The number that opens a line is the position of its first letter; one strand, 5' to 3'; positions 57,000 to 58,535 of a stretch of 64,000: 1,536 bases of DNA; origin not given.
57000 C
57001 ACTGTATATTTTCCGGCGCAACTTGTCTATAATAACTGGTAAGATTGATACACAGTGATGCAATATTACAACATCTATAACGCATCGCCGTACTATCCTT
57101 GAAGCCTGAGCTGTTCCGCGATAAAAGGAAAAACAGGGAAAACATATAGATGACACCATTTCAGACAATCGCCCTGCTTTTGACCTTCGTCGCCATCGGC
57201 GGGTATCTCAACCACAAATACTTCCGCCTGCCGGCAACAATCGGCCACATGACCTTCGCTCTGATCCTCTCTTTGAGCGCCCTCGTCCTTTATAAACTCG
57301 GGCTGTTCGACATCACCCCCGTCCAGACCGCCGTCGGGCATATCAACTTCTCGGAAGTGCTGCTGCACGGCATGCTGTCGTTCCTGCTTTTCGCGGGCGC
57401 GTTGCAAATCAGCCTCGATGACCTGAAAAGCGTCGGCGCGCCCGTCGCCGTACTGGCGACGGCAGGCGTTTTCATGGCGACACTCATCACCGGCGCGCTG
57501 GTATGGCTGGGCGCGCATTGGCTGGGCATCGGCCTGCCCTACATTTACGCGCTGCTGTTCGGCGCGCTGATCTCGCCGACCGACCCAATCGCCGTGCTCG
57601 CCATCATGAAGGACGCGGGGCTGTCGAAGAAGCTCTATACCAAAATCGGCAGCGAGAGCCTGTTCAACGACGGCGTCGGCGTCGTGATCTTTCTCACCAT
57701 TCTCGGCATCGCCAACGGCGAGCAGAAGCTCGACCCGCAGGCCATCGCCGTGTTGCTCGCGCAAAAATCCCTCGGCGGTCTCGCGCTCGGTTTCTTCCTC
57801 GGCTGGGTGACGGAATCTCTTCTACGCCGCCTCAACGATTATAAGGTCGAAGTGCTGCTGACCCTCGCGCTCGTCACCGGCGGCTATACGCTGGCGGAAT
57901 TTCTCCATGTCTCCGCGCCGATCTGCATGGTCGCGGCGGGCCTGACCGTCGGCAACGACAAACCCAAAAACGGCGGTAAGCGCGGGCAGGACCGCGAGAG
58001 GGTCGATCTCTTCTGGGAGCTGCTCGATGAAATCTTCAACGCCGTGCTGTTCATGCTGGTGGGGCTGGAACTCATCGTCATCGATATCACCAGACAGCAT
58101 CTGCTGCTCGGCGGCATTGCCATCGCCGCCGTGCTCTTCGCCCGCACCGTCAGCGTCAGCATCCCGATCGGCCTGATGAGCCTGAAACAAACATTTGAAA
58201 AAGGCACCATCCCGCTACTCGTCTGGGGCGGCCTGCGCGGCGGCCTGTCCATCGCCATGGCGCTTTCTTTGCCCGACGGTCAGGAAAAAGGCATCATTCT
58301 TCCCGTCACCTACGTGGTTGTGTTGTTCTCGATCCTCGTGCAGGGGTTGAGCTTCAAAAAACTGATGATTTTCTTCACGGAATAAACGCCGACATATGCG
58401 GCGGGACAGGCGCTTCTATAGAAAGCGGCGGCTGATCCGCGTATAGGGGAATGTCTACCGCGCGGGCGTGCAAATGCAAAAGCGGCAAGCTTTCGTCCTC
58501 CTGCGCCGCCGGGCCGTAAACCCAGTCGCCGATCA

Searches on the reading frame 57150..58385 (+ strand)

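Call 9: search_protein_families(library=pfam, proteins=[window:57150-58385:+])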
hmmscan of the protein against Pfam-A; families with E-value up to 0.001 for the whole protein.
window:57150-58385:+ (411 aa): 1 family
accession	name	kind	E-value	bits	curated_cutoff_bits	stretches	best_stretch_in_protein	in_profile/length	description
PF00999.27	Na_H_Exchanger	-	1.1e-56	192.8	26.2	1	13-406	3-373/375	Sodium/hydrogen exchanger, transmembrane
